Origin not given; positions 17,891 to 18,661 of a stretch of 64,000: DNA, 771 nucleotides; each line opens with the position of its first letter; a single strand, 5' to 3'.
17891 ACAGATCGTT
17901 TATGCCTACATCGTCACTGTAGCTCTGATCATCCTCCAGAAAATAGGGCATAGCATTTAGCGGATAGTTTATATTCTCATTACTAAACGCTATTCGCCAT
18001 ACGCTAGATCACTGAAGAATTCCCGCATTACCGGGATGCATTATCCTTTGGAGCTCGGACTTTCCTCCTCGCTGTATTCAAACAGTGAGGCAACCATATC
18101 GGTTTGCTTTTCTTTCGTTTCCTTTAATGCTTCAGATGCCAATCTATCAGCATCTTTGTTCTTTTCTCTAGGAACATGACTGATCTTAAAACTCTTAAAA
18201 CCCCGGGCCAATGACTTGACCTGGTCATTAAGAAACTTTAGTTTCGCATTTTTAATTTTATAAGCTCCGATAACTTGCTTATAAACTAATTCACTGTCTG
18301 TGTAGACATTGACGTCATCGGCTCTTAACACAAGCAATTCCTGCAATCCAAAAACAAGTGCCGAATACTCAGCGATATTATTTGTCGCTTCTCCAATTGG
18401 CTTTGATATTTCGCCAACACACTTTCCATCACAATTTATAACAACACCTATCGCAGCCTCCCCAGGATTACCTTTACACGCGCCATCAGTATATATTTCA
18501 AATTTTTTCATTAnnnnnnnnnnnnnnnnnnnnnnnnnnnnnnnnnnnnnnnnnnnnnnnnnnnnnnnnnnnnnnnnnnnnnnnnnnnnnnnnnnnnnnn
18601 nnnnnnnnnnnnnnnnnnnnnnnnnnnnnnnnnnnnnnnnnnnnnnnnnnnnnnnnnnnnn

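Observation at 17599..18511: rnhA coding sequence runs 67 nt into the RNase P RNA gene on the same strand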

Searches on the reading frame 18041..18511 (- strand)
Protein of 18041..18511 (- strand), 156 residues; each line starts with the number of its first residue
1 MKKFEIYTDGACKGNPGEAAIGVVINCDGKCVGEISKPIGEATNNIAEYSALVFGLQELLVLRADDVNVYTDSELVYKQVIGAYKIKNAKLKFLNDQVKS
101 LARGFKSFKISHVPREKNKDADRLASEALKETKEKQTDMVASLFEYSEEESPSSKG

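Call 4: search_protein_families(library=pfam, proteins=[window:18041-18511:-], max_evalue=0.01)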
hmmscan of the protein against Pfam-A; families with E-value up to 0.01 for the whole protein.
window:18041-18511:- (156 aa): 2 families
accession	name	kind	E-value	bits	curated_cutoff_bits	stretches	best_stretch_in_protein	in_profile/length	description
PF13456.12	RVT_3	-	5e-24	85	21.6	1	8-128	2-123/123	Reverse transcriptase-like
PF00075.30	RNase_H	-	1.2e-16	61.6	25.8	1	2-129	2-140/141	RNase H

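Call 5: search_protein_families(library=ncbifam, proteins=[window:18041-18511:-], max_evalue=0.01)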
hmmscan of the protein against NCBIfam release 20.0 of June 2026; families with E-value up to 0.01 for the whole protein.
window:18041-18511:- (156 aa): 7 families
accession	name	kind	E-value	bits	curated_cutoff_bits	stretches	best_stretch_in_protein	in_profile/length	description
NF005567.0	PRK07238.1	equivalog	3.6e-35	122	326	1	2-141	2-143/378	bifunctional RNase H/acid phosphatase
NF041306.1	RnaseHI_Halo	equivalog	1e-34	120.1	300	1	5-130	71-196/197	ribonuclease HI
NF041175.1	RNAseHI_Thmprot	equivalog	7.6e-29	100.4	140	1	4-136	2-140/143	ribonuclease HI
NF010482.0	PRK13907.1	equivalog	1.3e-16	60.9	231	1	4-129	2-125/128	ribonuclease H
NF001236.0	PRK00203.1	equivalog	6.5e-16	58.2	160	1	1-136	2-148/151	ribonuclease HI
NF005822.0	PRK07708.1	equivalog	2.9e-11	43.3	175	1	5-133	75-210/220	hypothetical protein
NF046109.1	RNaseH_Halikb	equivalog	6.6e-07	29.5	320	1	6-79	83-154/211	ribonuclease H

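Call 6: find_homologous_proteins(query=window:18044-18511:-)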
Query window:18044-18511:- (156 aa): 1970 proteins with E <= 0.001 among 2474 candidates; the best 120 are listed.
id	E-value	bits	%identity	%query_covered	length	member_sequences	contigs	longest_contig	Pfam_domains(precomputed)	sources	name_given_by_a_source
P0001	4.2e-95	334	100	100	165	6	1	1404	PF13456.13,PF00075.31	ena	-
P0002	4.4e-83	295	89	100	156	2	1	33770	PF13456.13,PF00075.31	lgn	-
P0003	1.4e-68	248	89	85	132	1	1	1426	PF13456.13,PF00075.31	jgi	-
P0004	4.4e-57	210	66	98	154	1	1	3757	PF13456.13,PF00075.31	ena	-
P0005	5.8e-55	203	67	98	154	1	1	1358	PF13456.13,PF00075.31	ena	-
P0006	8.2e-55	203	64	98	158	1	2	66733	PF13456.13,PF00075.31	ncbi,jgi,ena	-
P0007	2.0e-54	202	62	98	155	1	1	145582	PF13456.13,PF00075.31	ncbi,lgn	-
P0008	2.8e-54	201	65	99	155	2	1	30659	PF13456.13,PF00075.31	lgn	-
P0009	3.1e-54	201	65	98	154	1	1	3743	PF13456.13,PF00075.31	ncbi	-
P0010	3.1e-54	201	65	99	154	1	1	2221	PF13456.13,PF00075.31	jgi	-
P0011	3.4e-54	201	62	98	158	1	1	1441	PF13456.13,PF00075.31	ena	-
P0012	3.5e-54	201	65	98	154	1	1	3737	PF13456.13,PF00075.31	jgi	-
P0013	1.1e-53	199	65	99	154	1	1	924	PF13456.13,PF00075.31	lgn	-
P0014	1.1e-53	199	64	99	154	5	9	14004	PF13456.13,PF00075.31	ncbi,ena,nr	ncbi:MAG: ribonuclease HI family protein [Candidatus Omnitrophica bacterium]|nr:ribonuclease HI fami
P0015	1.5e-53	199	61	98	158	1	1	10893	PF13456.13,PF00075.31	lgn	-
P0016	1.5e-53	199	65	98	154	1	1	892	PF13456.13,PF00075.31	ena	-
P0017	5.5e-53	197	62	98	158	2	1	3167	PF13456.13,PF00075.31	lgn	-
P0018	6.1e-53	197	71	83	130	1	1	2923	PF13456.13,PF00075.31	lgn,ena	-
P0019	6.7e-53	197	66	98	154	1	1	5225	PF13456.13,PF00075.31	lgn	-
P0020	8.4e-53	196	65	98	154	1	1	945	PF13456.13,PF00075.31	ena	-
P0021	9.3e-53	196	61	98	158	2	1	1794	PF13456.13,PF00075.31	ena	-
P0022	1.1e-52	196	63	100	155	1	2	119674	PF13456.13,PF00075.31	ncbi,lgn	-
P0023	1.3e-52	196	61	98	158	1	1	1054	PF13456.13,PF00075.31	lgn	-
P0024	1.4e-52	196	61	98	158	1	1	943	PF13456.13,PF00075.31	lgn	-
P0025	1.5e-52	196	63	99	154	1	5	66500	PF13456.13,PF00075.31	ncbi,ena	-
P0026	2.0e-52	195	62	99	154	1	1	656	PF13456.13,PF00075.31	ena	-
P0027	2.1e-52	195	63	98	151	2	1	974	PF13456.13,PF00075.31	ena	-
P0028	2.3e-52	195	62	100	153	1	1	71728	PF13456.13,PF00075.31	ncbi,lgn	-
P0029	2.3e-52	195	63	99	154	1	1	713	PF13456.13,PF00075.31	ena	-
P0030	2.3e-52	195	63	96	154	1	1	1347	PF13456.13,PF00075.31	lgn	-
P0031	2.8e-52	195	62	99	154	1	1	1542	PF13456.13,PF00075.31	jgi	jgi:ribonuclease HI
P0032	3.0e-52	195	64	98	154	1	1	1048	PF13456.13,PF00075.31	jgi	jgi:ribonuclease HI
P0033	4.6e-52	194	61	99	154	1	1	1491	PF13456.13,PF00075.31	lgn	-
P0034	6.0e-52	194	60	98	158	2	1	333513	PF13456.13,PF00075.31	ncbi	-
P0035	6.7e-52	193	63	98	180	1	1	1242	PF13456.13,PF00075.31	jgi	jgi:ribonuclease HI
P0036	7.5e-52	193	61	98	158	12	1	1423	PF13456.13,PF00075.31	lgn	-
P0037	1.2e-51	193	63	98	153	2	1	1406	PF13456.13,PF00075.31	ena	-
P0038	1.2e-51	193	63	100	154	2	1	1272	PF13456.13,PF00075.31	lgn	-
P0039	1.3e-51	193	59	98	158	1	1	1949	PF13456.13,PF00075.31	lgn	-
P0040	2.2e-51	192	62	99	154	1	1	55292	PF13456.13,PF00075.31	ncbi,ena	-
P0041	2.4e-51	192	60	98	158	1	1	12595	PF13456.13,PF00075.31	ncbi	-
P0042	4.3e-51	191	61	98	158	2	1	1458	PF13456.13,PF00075.31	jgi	-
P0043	4.6e-51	191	63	99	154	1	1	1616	PF13456.13,PF00075.31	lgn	-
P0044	5.0e-51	191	63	98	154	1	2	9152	PF13456.13,PF00075.31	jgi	-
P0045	5.2e-51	191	63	98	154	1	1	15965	PF13456.13,PF00075.31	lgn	-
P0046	5.5e-51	190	62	99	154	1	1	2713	PF13456.13,PF00075.31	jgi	-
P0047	7.8e-51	190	61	98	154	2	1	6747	PF13456.13,PF00075.31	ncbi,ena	-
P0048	8.8e-51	190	57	98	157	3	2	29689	PF13456.13,PF00075.31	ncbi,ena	-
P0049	9.5e-51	190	62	98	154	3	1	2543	PF13456.13,PF00075.31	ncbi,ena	-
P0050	9.5e-51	190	63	98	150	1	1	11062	PF13456.13,PF00075.31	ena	-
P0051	9.6e-51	190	61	99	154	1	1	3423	PF13456.13,PF00075.31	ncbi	-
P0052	1.2e-50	189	63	98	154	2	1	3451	PF13456.13,PF00075.31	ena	-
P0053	1.3e-50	189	61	98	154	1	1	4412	PF13456.13,PF00075.31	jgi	jgi:ribonuclease HI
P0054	1.3e-50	189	63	99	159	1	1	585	PF13456.13,PF00075.31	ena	-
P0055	1.4e-50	189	61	98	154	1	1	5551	PF13456.13,PF00075.31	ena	-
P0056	1.4e-50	189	61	98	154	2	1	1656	PF13456.13,PF00075.31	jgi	-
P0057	1.6e-50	189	61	98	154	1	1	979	PF13456.13,PF00075.31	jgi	jgi:ribonuclease HI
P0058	2.5e-50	188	63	98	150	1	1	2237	PF13456.13,PF00075.31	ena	-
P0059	2.7e-50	188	60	92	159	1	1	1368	PF13456.13,PF00075.31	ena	-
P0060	3.4e-50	188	63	91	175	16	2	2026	PF13456.13,PF00075.31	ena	-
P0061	3.9e-50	188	63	99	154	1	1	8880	PF13456.13,PF00075.31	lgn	-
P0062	6.2e-50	187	62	99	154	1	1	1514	PF13456.13,PF00075.31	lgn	-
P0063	7.0e-50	187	60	96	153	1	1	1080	PF13456.13,PF00075.31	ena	-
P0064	7.0e-50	187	63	98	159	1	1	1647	PF13456.13,PF00075.31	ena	-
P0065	7.8e-50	187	58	98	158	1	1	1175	PF13456.13,PF00075.31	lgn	-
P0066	8.9e-50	187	61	99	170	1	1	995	PF13456.13,PF00075.31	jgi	jgi:ribonuclease HI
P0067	9.0e-50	187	63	91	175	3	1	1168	PF13456.13,PF00075.31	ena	-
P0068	9.1e-50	187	58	99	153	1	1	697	PF13456.13,PF00075.31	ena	-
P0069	1.1e-49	186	60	100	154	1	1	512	PF13456.13,PF00075.31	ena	-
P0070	1.2e-49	186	61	99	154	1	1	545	PF13456.13,PF00075.31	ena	-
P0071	1.5e-49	186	61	98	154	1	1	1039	PF13456.13,PF00075.31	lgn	-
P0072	1.7e-49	186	60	99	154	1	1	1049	PF13456.13,PF00075.31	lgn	-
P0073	1.9e-49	186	63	91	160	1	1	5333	PF13456.13,PF00075.31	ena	-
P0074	1.9e-49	186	63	91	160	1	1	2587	PF13456.13,PF00075.31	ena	-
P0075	2.5e-49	185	61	98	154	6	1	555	PF13456.13,PF00075.31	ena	-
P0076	2.7e-49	185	61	100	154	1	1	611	PF13456.13,PF00075.31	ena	-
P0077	2.9e-49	185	59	98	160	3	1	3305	PF13456.13,PF00075.31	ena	-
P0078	3.2e-49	185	60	91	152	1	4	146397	PF13456.13,PF00075.31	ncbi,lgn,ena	-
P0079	3.5e-49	185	58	98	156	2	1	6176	PF13456.13,PF00075.31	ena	-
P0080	3.6e-49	185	61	98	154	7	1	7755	PF13456.13,PF00075.31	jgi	-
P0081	3.8e-49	185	70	80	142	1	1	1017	PF13456.13,PF00075.31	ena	-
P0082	4.0e-49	184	63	100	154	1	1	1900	PF13456.13,PF00075.31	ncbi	-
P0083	4.3e-49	184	60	98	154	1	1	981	PF13456.13,PF00075.31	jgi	jgi:ribonuclease HI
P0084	4.3e-49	184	59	98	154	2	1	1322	PF13456.13,PF00075.31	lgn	-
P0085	4.5e-49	184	59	99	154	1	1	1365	PF13456.13,PF00075.31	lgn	-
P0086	4.5e-49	184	62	98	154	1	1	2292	PF13456.13,PF00075.31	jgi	jgi:ribonuclease HI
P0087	4.9e-49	184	61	98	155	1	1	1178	PF13456.13,PF00075.31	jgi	jgi:ribonuclease HI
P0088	5.0e-49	184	61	98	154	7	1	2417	PF13456.13,PF00075.31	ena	-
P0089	5.5e-49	184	63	91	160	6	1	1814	PF13456.13,PF00075.31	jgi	-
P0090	6.8e-49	184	61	99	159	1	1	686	PF13456.13,PF00075.31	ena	-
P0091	6.9e-49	184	60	98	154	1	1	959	PF13456.13,PF00075.31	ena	-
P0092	7.5e-49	184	56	100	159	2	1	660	PF13456.13,PF00075.31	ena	-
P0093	8.2e-49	183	61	98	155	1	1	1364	PF13456.13,PF00075.31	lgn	-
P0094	8.8e-49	183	62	91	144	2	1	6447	PF13456.13,PF00075.31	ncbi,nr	ncbi:MAG: ribonuclease HI family protein [Candidatus Omnitrophica bacterium]|nr:ribonuclease HI fami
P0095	9.5e-49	183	57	98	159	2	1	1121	PF13456.13,PF00075.31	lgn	-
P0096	9.9e-49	183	60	99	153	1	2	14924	PF13456.13,PF00075.31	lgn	-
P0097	1.4e-48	183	62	91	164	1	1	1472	PF13456.13,PF00075.31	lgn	-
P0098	1.8e-48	182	61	98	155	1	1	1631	PF13456.13,PF00075.31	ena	-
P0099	1.8e-48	182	61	98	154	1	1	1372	PF13456.13,PF00075.31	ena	-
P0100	1.8e-48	182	59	98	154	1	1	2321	PF13456.13,PF00075.31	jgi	-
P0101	2.0e-48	182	59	98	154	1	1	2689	PF13456.13,PF00075.31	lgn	-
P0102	2.0e-48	182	62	99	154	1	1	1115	PF13456.13,PF00075.31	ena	-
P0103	2.1e-48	182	59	98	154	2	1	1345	PF13456.13,PF00075.31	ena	-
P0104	2.2e-48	182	62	91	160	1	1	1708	PF13456.13,PF00075.31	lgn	-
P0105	2.4e-48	182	60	98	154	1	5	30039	PF13456.13,PF00075.31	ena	-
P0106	3.5e-48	181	62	91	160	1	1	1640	PF13456.13,PF00075.31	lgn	-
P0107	4.1e-48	181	59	98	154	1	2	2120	PF13456.13,PF00075.31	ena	-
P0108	4.7e-48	181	59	100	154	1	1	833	PF13456.13,PF00075.31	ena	-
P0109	5.5e-48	181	59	98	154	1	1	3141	PF13456.13,PF00075.31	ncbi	-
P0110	5.6e-48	181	59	98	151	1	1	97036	PF13456.13,PF00075.31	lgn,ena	-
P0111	5.7e-48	181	59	98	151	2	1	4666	PF13456.13,PF00075.31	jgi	-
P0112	6.9e-48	180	58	99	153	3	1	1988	PF13456.13,PF00075.31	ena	-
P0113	7.0e-48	180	59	98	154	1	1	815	PF13456.13,PF00075.31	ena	-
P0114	7.2e-48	180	59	98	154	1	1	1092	PF13456.13,PF00075.31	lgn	-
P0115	8.8e-48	180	59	100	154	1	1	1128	PF13456.13,PF00075.31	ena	-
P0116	9.6e-48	180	65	81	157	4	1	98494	PF13456.13,PF00075.31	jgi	-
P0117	1.2e-47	180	60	98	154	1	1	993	PF13456.13,PF00075.31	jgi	-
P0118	1.6e-47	179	61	99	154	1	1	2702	PF13456.13,PF00075.31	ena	-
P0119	1.8e-47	179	61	99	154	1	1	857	PF13456.13,PF00075.31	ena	-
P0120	2.0e-47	179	61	98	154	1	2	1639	PF13456.13,PF00075.31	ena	-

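Call 8: find_related_loci(query=A1, collection=genome_contigs, flank=3000)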
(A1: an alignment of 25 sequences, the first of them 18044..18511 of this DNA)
Query A1 (156 aa) in genome_contigs; peptide patterns used: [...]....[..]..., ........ (x = any residue, [..] = any of these).
600 stretches matched a pattern (row limit reached: there are more); 567 encode a relative of the query (tblastn E <= 1e-3); the best 80 are kept; 80 distinct loci.
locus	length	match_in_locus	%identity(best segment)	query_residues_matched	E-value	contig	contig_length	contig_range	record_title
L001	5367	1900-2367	94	1-156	4e-96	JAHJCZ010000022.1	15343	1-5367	MAG: Candidatus Omnitrophota bacterium isolate Modern_marine.mb.324 Modern_marine.mb.324_k141_348626, whole genome shotg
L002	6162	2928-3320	56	1-131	1e-46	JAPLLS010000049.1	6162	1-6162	MAG: Candidatus Omnitrophota bacterium isolate LacPavin_0920_SED3_MAG_47_10 LacPavin_0920_SED3_scaffold_2636387, whole g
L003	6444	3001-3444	54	6-156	9e-46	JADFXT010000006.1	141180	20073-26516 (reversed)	MAG: Candidatus Omnitrophota bacterium isolate nDJH15bin6 nDJH15_bin6_NODE_6_length_141180_cov_14.036625, whole genome s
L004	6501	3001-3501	47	1-156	5e-40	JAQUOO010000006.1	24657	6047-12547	MAG: Candidatus Omnitrophota bacterium isolate STD1_202 NODE_4323_length_24657_cov_4.540359_Sandtown_D1, whole genome sh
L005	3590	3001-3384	49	3-129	5e-34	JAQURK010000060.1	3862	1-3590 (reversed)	MAG: Candidatus Omnitrophota bacterium isolate STD1_71 NODE_105397_length_3862_cov_4.446586_Sandtown_D1, whole genome sh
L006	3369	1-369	46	8-129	3e-31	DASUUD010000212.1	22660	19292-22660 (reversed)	MAG TPA_asm: Solirubrobacterales bacterium isolate SMAG_U1780 k141_1904087, whole genome shotgun sequence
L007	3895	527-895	46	1-123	1e-28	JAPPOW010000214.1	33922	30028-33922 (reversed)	MAG: Candidatus Melainabacteria bacterium isolate SB9156_S5_bin_14 NODE_192_length_33922_cov_12.4124, whole genome shotg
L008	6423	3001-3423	44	7-147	3e-28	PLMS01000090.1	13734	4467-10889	MAG: Ignavibacteriae bacterium isolate fen_1299 73.20120800_E2X.46_contig_13313, whole genome shotgun sequence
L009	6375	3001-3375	43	7-131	2e-27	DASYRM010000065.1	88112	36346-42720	MAG TPA_asm: Vicinamibacterales bacterium isolate SMAG_U4511 k141_1532720, whole genome shotgun sequence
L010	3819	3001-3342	46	2-115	2e-26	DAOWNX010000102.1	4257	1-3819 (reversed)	MAG TPA_asm: Caldisericota bacterium isolate CSMAG_3039 CSMAG_3039_k141_4683685_length_4257_cov_17.0333, whole genome sh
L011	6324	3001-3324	42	5-116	1e-19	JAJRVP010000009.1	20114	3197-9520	MAG: archaeon isolate Dive96_bin10.467 k141_1980887, whole genome shotgun sequence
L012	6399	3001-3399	39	1-133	9e-19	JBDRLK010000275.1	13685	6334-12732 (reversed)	MAG: Pseudomonadota bacterium isolate MEGAHIT-group-1.774 k141_11786512, whole genome shotgun sequence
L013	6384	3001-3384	39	6-130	2e-17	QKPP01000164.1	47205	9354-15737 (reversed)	MAG: Myxococcales bacterium FL481 NODE_47_length_47205_cov_6.220530, whole genome shotgun sequence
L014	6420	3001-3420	34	5-133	2e-14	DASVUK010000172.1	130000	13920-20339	MAG TPA_asm: Pseudomonas sp. isolate SMAG_U3315 k141_385774, whole genome shotgun sequence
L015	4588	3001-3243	44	1-84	1e-13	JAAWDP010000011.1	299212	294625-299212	MAG: Clostridia bacterium isolate ABMPRH_118_0 k141_1008514, whole genome shotgun sequence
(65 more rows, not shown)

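Call 12: find_related_loci(query=window:18044-18511:-, collection=metagenome_contigs, flank=2500)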
Query window:18044-18511:- (156 aa) in metagenome_contigs; peptide patterns used: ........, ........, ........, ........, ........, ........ (x = any residue, [..] = any of these).
309 stretches matched a pattern; 212 encode a relative of the query (tblastn E <= 1e-3); the best 80 are kept; 80 distinct loci.
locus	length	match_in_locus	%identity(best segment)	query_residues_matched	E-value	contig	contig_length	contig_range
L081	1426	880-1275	89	1-132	5e-80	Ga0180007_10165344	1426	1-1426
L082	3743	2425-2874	65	4-156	5e-62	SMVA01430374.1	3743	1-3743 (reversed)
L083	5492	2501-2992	51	1-156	6e-46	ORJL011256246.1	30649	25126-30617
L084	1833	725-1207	48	1-154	8e-42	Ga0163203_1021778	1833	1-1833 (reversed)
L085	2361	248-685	48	2-155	5e-41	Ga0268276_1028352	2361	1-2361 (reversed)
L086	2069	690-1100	50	2-137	2e-40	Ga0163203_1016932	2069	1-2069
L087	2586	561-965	51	4-137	8e-40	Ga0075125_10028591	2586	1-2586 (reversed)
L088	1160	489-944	50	2-154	8e-41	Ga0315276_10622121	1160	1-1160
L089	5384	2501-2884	52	3-129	2e-39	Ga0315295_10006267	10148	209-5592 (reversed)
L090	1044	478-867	53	1-129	2e-41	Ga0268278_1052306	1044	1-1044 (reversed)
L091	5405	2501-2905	51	2-144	5e-38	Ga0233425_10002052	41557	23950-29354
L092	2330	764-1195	48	1-143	4e-38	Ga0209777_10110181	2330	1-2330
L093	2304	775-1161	52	2-129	1e-37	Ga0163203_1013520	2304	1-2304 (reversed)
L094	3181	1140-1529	50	1-129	6e-38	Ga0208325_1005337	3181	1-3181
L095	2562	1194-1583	50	1-129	5e-38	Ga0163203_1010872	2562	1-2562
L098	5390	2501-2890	52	1-129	2e-37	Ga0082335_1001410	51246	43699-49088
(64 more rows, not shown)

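Call 17: find_encoding_contigs(protein=P0006, flank=3000, max_places=1)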
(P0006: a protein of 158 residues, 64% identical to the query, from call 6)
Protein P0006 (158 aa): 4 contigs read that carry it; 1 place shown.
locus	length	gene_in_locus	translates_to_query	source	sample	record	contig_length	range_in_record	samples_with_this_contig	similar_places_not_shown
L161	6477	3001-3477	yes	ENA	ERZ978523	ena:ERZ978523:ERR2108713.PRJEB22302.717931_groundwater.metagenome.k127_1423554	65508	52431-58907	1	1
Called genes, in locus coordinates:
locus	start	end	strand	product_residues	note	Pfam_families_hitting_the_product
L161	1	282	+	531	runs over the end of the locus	PF03979:Sigma70_r1_1, PF00140:Sigma70_r1_2, PF04542:Sigma70_r2, PF04539:Sigma70_r3, PF04545:Sigma70_r4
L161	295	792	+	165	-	PF00293:NUDIX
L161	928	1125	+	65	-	PF06305:LapA_dom (weak)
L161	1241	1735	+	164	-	PF01541:GIY-YIG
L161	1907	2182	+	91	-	PF01541:GIY-YIG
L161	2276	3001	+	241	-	PF02591:Zn_ribbon_9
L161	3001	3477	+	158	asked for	PF00075:RNase_H, PF13456:RVT_3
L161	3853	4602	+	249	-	PF20772:TACO1_YebC_N, PF01709:Transcrip_reg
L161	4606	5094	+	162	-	PF02075:RuvC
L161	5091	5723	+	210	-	PF01330:RuvA_N, PF14520:HHH_5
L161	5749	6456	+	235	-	PF04079:SMC_ScpB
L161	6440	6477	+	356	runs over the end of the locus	PF01817:CM_2, PF00800:PDT, PF01842:ACT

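Call 18: find_encoding_contigs(protein=P0007, flank=3000, max_places=1)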
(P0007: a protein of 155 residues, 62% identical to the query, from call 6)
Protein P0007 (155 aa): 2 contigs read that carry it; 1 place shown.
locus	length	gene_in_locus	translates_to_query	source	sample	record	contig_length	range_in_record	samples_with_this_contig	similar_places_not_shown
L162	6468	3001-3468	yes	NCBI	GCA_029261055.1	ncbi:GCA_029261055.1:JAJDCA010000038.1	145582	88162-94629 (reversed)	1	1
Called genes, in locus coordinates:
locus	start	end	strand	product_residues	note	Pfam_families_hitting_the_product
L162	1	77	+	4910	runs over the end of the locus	PF22842:Pel9A-like_beta_helix, PF06452:CBM9_1, PF00801:PKD, PF18911:PKD_4, PF00801:PKD, PF18911:PKD_4, PF22842:Pel9A-like_beta_helix, PF22842:Pel9A-like_beta_helix, +12 more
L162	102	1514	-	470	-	PF01134:GIDA (faint), PF01494:FAD_binding_3 (faint), PF07992:Pyr_redox_2, PF12831:FAD_oxidored, PF13450:NAD_binding_8 (weak), PF13738:Pyr_redox_3, PF00070:Pyr_redox, PF02852:Pyr_redox_dim, +1 more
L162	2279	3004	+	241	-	PF02591:Zn_ribbon_9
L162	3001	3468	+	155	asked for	PF00075:RNase_H, PF13456:RVT_3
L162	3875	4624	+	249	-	PF20772:TACO1_YebC_N, PF01709:Transcrip_reg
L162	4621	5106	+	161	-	PF02075:RuvC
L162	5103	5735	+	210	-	PF01330:RuvA_N, PF14520:HHH_5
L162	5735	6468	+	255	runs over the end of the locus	PF04079:SMC_ScpB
